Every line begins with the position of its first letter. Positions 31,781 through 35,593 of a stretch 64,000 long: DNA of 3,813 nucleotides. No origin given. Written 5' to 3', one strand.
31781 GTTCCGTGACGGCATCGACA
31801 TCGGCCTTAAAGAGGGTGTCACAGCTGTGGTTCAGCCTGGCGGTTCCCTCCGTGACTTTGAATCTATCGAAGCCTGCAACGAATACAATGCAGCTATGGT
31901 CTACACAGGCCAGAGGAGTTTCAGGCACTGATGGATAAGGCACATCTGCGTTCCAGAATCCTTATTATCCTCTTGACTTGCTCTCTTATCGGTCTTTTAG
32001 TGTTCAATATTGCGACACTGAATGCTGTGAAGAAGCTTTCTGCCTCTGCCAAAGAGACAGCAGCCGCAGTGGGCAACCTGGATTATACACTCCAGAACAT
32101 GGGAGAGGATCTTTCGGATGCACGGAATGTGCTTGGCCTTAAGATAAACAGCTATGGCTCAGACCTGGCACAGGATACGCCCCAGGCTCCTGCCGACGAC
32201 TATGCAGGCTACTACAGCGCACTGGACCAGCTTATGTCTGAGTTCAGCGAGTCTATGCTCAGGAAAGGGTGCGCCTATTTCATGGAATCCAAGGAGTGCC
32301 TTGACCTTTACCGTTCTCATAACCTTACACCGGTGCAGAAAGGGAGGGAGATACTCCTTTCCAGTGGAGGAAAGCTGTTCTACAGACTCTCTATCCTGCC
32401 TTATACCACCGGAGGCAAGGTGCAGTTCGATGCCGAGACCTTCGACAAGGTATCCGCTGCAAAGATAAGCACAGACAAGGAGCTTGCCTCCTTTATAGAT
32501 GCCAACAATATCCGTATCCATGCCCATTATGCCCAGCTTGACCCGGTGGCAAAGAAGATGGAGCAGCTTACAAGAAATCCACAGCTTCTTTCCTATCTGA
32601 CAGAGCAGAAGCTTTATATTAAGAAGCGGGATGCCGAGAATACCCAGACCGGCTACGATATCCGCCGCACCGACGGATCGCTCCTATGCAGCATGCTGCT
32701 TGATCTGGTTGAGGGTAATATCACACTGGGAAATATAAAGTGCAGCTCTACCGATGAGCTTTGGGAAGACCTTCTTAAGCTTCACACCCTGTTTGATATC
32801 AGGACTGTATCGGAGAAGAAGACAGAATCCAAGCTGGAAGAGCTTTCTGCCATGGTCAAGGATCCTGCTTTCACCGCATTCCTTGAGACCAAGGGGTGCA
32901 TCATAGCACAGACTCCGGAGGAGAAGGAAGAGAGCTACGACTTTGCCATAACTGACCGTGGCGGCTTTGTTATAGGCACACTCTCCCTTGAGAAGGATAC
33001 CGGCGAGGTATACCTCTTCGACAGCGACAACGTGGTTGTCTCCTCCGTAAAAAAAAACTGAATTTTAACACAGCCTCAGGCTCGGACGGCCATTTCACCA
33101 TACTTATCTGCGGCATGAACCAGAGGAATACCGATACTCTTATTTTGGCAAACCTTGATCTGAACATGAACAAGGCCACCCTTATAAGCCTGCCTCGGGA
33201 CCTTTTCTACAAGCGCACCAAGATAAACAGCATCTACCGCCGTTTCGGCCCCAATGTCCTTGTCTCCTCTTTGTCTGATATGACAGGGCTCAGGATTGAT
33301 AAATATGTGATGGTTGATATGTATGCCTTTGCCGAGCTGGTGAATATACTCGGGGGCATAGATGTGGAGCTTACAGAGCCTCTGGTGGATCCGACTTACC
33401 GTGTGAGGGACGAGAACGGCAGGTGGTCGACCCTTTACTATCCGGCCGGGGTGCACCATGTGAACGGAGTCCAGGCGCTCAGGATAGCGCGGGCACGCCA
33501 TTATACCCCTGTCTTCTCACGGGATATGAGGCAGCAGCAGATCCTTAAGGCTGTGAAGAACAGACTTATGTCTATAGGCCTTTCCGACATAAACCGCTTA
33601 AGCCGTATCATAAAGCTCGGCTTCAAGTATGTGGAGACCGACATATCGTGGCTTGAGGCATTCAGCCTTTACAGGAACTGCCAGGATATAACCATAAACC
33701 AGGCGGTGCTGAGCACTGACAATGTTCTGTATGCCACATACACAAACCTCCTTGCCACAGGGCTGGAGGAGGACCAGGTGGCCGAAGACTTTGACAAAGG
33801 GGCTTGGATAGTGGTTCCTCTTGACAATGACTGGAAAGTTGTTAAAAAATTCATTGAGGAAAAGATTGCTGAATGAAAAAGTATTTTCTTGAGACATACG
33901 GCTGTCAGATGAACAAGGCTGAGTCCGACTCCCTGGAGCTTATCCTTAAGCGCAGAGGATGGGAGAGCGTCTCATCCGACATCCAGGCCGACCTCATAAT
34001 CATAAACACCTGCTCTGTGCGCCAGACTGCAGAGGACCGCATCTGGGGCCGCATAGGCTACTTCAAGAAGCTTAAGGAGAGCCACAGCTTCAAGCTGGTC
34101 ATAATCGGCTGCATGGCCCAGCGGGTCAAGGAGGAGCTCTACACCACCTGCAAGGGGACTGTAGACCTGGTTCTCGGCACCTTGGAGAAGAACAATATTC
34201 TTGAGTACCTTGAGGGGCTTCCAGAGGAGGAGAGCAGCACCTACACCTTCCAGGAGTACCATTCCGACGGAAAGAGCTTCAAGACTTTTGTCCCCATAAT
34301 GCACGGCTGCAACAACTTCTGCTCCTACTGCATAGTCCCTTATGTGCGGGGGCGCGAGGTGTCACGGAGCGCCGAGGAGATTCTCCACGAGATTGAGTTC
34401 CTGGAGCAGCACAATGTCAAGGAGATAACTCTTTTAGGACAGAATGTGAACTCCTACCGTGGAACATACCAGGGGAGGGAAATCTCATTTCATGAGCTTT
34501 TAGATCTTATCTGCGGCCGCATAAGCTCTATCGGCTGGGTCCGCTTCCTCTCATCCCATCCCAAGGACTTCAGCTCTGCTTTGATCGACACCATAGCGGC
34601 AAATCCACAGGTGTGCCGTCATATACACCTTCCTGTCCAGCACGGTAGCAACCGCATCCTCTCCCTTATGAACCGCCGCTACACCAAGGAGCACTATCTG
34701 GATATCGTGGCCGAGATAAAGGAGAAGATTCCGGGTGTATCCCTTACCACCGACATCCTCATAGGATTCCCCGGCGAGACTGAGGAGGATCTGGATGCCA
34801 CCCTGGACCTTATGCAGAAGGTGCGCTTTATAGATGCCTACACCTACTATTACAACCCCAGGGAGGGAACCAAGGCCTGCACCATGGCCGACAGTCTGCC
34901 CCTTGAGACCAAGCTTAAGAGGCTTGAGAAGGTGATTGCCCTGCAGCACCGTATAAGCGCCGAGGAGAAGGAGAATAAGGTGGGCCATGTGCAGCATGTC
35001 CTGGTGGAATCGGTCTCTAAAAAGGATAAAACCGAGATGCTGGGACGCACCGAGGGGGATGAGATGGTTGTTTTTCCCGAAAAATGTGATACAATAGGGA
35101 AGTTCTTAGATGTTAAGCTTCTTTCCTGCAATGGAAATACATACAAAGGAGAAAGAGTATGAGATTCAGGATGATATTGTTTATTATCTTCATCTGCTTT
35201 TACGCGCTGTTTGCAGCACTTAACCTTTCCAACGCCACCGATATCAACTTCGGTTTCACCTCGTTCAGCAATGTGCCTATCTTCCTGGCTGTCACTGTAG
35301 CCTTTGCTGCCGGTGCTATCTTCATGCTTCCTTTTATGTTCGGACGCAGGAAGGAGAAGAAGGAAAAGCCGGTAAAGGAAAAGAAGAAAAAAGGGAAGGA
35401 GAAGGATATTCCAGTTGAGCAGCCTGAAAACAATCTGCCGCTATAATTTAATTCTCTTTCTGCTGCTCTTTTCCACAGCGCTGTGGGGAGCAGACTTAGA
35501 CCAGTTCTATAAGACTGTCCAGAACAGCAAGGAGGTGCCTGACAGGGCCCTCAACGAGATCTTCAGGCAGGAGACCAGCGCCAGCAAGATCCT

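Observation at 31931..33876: LCP (LytR-CpsA-Psr) family gene split in two by a second A9 tract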

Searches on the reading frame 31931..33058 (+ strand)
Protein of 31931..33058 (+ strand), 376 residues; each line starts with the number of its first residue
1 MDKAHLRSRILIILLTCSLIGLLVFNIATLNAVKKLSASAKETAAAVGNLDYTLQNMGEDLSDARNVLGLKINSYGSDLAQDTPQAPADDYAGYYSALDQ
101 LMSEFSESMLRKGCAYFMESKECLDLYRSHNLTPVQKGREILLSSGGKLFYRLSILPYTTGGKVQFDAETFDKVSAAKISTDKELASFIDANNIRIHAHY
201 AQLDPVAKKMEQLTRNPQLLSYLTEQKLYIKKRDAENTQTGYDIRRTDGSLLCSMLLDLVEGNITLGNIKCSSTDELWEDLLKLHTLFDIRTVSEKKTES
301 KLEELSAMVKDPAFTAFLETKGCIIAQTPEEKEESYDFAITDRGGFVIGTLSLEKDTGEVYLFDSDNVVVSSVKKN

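Call 64: list_cluster_members(proteins=[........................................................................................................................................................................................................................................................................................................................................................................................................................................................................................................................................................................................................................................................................, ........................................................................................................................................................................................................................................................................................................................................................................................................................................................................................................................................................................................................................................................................, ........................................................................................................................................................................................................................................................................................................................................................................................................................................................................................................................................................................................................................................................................, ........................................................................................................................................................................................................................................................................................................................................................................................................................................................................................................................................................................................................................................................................, window:31931-33058:+, window:33115-33873:+])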
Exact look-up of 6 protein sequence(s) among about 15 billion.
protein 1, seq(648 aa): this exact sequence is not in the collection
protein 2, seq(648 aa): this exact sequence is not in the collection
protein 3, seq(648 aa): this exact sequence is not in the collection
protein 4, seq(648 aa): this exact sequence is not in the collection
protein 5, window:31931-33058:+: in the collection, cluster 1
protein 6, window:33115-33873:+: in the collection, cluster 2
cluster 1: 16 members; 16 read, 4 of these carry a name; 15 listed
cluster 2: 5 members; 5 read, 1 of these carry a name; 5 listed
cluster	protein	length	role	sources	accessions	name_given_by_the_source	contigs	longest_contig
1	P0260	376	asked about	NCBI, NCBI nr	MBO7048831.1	MAG: hypothetical protein J6W62_07970 [Spirochaetia bacterium] | hypothetical protein [Spirochaetia bacterium]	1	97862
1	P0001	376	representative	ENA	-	-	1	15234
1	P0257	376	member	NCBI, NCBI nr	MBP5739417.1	MAG: hypothetical protein J6W68_00760 [Spirochaetia bacterium] | hypothetical protein [Spirochaetia bacterium]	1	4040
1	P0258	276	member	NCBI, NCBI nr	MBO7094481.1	MAG: hypothetical protein J6W33_06230, partial [Spirochaetia bacterium] | hypothetical protein [Spirochaetia bacterium]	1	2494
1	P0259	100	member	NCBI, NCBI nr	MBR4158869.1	MAG: hypothetical protein IKT97_02275, partial [Spirochaetia bacterium] | hypothetical protein [Spirochaetia bacterium]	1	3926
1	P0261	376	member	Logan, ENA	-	-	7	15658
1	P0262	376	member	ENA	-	-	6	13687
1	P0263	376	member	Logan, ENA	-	-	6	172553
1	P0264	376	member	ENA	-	-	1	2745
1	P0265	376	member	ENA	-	-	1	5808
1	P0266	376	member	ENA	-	-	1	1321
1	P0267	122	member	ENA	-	-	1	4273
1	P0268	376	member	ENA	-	-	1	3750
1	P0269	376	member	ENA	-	-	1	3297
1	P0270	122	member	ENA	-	-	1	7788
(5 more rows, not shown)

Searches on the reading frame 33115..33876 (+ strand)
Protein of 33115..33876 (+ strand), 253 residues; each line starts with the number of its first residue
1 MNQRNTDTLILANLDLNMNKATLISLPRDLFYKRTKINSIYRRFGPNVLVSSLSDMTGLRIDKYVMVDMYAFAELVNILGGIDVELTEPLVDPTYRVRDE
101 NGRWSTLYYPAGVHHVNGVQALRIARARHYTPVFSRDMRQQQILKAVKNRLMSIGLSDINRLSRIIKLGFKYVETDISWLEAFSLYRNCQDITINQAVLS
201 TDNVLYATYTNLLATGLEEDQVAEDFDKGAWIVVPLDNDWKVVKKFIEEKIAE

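Call 67: find_encoding_contigs(protein=window:33115-33876:+, flank=1500, max_places=10)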
Protein window:33115-33876:+ (253 aa): 7 contigs read that carry it; 5 places shown.
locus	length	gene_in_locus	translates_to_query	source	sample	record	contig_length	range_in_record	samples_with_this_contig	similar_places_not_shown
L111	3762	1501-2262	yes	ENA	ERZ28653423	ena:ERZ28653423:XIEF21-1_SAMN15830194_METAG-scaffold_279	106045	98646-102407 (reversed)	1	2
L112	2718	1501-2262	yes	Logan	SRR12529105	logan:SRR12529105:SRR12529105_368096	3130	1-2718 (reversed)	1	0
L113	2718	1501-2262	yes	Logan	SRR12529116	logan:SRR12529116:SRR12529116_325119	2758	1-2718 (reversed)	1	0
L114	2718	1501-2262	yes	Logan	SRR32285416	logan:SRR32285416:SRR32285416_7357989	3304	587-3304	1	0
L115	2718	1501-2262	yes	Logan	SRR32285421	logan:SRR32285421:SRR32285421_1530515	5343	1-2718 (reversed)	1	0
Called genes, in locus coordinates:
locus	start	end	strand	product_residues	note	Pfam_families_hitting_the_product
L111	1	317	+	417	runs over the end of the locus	PF01808:AICARFT_IMPCHas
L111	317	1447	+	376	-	-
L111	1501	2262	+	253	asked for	PF03816:LytR_cpsA_psr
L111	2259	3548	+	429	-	PF00919:UPF0004, PF04055:Radical_SAM, PF01938:TRAM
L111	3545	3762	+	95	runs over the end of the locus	PF06305:LapA_dom (weak)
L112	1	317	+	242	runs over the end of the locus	?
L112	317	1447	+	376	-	-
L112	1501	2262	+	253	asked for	PF03816:LytR_cpsA_psr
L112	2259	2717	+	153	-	?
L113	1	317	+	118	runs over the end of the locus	?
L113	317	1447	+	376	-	-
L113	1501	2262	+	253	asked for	PF03816:LytR_cpsA_psr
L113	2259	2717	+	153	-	?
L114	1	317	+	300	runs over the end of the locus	?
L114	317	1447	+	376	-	-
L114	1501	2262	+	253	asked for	PF03816:LytR_cpsA_psr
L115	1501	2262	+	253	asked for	PF03816:LytR_cpsA_psr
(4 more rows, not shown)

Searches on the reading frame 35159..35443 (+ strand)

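Call 43: search_protein_families(library=pfam, proteins=[window:35159-35443:+], max_evalue=0.001)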
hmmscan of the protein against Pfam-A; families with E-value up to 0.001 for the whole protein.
window:35159-35443:+ (95 aa): 1 family
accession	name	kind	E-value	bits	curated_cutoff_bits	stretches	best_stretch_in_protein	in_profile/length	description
PF06305.16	LapA_dom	-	1.8e-06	28.2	28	1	27-82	6-61/64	Lipopolysaccharide assembly protein A domain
